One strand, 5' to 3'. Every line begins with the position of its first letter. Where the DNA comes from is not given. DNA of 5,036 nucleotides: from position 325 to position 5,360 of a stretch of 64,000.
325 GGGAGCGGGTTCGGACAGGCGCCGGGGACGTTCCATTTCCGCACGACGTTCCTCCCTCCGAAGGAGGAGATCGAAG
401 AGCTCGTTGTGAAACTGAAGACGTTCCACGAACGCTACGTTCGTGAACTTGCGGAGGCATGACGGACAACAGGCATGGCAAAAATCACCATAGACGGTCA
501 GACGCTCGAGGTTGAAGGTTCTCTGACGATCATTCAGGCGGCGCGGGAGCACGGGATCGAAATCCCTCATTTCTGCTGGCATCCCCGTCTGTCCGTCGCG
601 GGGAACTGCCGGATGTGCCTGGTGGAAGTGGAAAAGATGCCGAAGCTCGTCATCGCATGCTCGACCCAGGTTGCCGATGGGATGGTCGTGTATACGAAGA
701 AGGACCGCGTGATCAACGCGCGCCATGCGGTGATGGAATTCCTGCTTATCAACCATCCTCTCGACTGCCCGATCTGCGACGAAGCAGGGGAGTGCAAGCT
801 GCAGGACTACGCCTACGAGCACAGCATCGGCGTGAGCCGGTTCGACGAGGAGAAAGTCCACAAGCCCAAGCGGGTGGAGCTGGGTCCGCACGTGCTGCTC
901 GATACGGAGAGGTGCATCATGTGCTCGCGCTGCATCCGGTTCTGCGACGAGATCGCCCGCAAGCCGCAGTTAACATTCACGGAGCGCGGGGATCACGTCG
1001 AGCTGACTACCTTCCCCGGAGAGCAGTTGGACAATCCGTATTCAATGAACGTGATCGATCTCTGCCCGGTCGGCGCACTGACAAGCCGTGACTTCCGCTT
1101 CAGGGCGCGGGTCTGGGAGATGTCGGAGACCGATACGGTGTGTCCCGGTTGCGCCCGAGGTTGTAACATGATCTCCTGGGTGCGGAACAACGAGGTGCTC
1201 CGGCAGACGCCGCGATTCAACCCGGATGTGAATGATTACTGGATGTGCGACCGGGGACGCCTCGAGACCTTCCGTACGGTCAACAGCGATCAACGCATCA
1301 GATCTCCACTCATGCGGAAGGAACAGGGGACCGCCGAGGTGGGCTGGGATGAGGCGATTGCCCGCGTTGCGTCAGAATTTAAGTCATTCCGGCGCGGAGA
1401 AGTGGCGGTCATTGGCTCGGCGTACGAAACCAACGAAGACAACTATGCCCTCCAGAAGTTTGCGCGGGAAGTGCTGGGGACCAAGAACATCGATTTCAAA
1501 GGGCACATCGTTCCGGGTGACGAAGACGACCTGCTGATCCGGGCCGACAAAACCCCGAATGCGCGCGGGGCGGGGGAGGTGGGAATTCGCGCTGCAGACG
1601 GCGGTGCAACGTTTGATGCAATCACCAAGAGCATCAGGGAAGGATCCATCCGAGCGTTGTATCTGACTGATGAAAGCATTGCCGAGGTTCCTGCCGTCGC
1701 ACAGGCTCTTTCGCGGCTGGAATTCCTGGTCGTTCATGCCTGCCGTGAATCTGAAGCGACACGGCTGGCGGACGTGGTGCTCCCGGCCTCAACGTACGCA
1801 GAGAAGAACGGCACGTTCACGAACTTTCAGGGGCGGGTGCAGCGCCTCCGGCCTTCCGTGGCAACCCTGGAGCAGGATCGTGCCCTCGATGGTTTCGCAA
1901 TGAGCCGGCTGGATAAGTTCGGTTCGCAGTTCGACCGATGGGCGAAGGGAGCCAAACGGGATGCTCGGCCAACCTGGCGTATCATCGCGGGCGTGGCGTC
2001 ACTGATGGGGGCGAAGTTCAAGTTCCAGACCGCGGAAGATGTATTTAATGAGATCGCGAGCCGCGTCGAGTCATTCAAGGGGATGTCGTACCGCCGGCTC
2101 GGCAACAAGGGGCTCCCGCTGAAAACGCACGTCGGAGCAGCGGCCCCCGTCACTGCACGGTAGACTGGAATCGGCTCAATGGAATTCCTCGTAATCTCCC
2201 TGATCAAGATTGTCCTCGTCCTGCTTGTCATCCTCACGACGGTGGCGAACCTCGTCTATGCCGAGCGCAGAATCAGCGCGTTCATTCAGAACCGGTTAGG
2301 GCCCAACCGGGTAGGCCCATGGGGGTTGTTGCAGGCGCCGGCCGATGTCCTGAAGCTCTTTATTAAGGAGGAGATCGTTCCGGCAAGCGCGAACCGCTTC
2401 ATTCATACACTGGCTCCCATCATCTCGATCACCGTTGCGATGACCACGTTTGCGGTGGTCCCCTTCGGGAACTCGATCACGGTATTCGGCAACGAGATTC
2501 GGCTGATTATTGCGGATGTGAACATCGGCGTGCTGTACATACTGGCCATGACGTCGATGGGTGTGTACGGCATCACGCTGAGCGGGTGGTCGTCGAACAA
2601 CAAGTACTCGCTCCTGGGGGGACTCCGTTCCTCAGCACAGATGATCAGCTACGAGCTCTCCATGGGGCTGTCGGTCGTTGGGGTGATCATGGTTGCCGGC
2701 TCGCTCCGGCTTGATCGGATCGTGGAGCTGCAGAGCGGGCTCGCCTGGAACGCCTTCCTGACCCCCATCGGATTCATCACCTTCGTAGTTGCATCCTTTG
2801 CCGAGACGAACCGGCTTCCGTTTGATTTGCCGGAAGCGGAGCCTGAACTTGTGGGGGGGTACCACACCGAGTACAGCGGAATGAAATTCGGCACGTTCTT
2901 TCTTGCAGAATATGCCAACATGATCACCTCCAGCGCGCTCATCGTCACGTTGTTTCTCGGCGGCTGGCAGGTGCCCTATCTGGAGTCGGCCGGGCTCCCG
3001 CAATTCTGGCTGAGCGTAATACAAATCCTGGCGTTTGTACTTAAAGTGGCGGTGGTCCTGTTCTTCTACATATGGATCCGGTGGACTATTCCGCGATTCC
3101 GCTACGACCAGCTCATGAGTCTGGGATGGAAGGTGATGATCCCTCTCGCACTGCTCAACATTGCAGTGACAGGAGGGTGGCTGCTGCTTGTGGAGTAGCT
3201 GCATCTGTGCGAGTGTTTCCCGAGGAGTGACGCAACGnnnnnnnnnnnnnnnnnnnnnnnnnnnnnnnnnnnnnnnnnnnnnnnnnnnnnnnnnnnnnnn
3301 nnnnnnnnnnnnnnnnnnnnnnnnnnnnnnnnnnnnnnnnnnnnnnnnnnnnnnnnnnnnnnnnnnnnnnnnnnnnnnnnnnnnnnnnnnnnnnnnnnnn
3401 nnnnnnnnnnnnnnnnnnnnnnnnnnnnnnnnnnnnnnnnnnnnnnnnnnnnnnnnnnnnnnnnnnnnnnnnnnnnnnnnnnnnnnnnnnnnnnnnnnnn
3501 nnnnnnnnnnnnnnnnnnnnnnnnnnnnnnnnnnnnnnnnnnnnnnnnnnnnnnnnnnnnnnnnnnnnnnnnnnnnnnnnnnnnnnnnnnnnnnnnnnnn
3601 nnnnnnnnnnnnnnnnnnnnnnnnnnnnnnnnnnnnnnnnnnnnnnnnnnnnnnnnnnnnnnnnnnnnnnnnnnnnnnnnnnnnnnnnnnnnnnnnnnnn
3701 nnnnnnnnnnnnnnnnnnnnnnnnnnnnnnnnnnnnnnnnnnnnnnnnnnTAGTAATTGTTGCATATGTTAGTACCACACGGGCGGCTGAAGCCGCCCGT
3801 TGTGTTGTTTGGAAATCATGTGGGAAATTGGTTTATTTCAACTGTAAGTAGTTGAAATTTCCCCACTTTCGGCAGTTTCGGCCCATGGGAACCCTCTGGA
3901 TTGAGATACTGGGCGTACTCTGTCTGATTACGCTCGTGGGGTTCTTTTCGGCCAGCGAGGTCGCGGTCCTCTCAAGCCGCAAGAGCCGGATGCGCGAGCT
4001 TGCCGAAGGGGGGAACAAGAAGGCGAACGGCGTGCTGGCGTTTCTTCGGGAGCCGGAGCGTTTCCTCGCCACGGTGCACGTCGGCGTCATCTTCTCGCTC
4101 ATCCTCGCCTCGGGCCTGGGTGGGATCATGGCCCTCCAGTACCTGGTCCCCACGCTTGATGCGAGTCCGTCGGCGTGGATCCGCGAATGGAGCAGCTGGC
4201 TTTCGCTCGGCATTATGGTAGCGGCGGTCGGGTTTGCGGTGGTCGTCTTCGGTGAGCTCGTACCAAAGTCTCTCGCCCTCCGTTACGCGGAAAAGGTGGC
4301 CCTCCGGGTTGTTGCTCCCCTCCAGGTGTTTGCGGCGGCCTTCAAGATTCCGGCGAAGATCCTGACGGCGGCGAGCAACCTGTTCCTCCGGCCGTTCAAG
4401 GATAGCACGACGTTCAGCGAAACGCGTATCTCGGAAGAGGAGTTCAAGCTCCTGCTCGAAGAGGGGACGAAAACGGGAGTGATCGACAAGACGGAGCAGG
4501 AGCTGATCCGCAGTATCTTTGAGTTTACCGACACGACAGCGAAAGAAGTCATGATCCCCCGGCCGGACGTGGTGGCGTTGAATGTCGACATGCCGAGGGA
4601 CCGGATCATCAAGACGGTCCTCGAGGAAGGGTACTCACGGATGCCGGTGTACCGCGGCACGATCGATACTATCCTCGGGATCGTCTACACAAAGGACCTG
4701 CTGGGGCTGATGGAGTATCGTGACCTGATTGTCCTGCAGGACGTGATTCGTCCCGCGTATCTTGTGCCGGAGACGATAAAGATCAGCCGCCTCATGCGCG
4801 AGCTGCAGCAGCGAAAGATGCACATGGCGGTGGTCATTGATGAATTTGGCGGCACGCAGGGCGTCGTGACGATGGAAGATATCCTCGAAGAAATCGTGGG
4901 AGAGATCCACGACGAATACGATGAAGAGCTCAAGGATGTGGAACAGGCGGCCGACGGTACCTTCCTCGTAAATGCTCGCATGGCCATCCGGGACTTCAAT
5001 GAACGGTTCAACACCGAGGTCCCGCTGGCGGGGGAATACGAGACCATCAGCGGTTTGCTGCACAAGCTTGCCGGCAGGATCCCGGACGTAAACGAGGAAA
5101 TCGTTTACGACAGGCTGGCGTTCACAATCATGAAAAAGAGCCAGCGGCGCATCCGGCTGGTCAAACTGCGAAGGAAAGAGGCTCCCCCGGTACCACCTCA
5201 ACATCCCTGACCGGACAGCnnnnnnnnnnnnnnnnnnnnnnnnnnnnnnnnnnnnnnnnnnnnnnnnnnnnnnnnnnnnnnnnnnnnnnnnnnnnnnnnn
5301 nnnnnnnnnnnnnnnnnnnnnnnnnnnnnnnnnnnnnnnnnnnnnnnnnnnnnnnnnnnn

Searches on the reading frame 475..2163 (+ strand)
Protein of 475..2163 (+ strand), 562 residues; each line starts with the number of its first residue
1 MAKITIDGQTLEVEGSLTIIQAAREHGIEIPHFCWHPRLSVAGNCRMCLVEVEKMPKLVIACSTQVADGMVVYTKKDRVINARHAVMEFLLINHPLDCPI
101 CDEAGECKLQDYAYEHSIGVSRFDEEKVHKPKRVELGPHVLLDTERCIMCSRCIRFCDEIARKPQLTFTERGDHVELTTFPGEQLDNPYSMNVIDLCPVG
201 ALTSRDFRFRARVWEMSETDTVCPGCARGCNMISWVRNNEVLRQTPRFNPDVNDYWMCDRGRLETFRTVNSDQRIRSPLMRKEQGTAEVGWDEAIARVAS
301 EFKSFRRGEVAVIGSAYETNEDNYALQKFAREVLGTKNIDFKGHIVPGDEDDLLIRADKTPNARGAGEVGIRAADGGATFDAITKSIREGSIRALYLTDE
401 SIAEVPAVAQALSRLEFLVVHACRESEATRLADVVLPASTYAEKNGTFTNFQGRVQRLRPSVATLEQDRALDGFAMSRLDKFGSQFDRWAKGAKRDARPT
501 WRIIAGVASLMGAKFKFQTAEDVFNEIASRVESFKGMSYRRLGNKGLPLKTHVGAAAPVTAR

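Call 12: search_protein_families(library=ncbifam, proteins=[window:475-2163:+], max_evalue=0.001)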
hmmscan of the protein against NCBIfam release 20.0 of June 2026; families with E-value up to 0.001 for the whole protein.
window:475-2163:+ (562 aa): 23 families
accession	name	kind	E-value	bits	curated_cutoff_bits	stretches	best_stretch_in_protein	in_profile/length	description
TIGR01973.1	NuoG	equivalog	1.2e-143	480.2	470.05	2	4-342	1-337/606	NADH-quinone oxidoreductase subunit NuoG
NF005895.0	PRK07860.1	equivalog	3.9e-118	395.6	802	2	3-354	19-371/811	NADH-quinone oxidoreductase subunit G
TIGR01591.1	Fdh-alpha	equivalog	1e-53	182.5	666.25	3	221-341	1-124/672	formate dehydrogenase subunit alpha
NF040763.1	FeFe_hydrog_A6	exception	3.3e-52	177.6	765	1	3-215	2-216/571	NADH-dependent [FeFe] hydrogenase, group A6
NF006305.0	PRK08493.1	equivalog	7.2e-52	176.5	591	2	2-180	2-176/819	NADH-quinone oxidoreductase subunit G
NF005745.0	PRK07569.1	equivalog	1.6e-39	135.7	333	1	3-205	5-210/238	bidirectional hydrogenase complex protein HoxU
NF047855.1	AssmNtatRedNasC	equivalog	5.4e-36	124.1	1100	3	216-345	18-152/708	assimilatory nitrate reductase catalytic subunit NasC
NF040762.1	Hydr_FeFe_Clost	exception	8.3e-30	103.9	900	1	3-206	2-208/572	ferredoxin hydrogenase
NF009454.0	PRK12814.1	equivalog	1.7e-24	86.2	916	1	3-98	5-100/657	putative NADPH-dependent glutamate synthase small subunit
NF041323.1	Nitr_red_NasA_Halo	equivalog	2.9e-24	85.6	1000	2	226-340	3-120/673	assimilatory nitrate reductase NasA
NF012032.0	PRK15488.1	equivalog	3.2e-11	42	694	2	216-339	41-167/759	thiosulfate reductase PhsA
NF010055.0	PRK13532.1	equivalog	1.1e-10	40.4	904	1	220-340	44-174/830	nitrate reductase catalytic subunit NapA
TIGR01706.1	NAPA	equivalog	8.5e-10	37.6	930.55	1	219-341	43-175/830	periplasmic nitrate reductase subunit alpha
TIGR03479.1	DMSO_red_II_alp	subfamily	1.2e-06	26.9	984.75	1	213-300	53-150/913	molybdopterin-dependent oxidoreductase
NF041513.1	formate_DH_Act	exception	7.7e-06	24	1400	0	219-307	43-132/1067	formate dehydrogenase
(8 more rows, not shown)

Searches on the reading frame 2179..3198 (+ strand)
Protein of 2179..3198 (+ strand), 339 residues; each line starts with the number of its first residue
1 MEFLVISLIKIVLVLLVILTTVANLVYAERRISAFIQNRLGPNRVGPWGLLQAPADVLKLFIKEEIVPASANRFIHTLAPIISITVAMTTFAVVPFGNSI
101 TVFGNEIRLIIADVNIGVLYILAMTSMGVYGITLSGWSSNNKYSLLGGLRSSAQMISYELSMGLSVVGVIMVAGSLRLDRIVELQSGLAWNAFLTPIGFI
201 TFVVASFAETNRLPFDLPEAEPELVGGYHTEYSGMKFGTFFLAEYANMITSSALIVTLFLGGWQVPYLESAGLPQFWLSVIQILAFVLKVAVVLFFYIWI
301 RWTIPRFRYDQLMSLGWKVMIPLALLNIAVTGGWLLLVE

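Call 12: search_protein_families(library=ncbifam, proteins=[window:2179-3198:+], max_evalue=0.001)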
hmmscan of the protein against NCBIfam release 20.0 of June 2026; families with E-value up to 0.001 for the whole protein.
window:2179-3198:+ (339 aa): 7 families
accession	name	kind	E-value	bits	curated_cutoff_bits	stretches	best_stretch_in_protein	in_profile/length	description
NF004743.0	PRK06076.1-4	equivalog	1.3e-125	419.7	494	1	5-331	14-338/433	NADH-quinone oxidoreductase subunit NuoH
NF004745.0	PRK06076.1-6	equivalog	1.5e-112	376.2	450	1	4-336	12-334/341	NADH-quinone oxidoreductase subunit NuoH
NF004740.0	PRK06076.1-1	equivalog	1.6e-109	366.4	399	1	4-337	11-322/325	NADH-quinone oxidoreductase subunit NuoH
NF004741.0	PRK06076.1-2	equivalog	1.3e-106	356.6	305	1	6-337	21-335/337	NADH-quinone oxidoreductase subunit NuoH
NF040610.1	F420_dehyd_FpoH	exception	2.4e-98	329.6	475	1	4-330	10-331/339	F420H2 dehydrogenase subunit FpoH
NF004742.0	PRK06076.1-3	equivalog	5.7e-98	328.4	531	1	4-336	21-349/356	NADH-quinone oxidoreductase subunit NuoH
NF004744.0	PRK06076.1-5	equivalog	9.8e-92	307.9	542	1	10-334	33-362/372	NADH-quinone oxidoreductase subunit NuoH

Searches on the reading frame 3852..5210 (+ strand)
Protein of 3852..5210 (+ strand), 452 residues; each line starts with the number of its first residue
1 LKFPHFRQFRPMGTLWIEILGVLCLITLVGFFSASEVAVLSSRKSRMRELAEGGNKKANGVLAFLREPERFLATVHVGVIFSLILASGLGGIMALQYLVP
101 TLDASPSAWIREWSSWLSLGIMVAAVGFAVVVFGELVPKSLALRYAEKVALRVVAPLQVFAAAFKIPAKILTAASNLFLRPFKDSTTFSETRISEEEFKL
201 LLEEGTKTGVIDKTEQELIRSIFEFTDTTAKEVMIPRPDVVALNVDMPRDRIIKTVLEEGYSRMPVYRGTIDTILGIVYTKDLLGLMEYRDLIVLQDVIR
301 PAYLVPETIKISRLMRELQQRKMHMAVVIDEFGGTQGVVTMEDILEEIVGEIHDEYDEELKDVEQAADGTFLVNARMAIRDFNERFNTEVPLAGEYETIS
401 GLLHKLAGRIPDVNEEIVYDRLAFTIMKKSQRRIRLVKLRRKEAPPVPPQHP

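Call 7: search_protein_families(library=pfam, proteins=[window:3852-5210:+], max_evalue=0.001)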
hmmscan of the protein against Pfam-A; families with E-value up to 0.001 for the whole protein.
window:3852-5210:+ (452 aa): 3 families
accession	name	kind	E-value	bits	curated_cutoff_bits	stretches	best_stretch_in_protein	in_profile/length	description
PF01595.25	CNNM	-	1.2e-39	136.3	28.4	1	22-215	3-181/181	Cyclin M transmembrane N-terminal domain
PF03471.22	CorC_HlyC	-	1.8e-20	73.2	27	1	365-442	2-80/81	Transporter associated domain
PF00571.33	CBS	-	5e-14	52.8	24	2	299-349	6-56/57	CBS domain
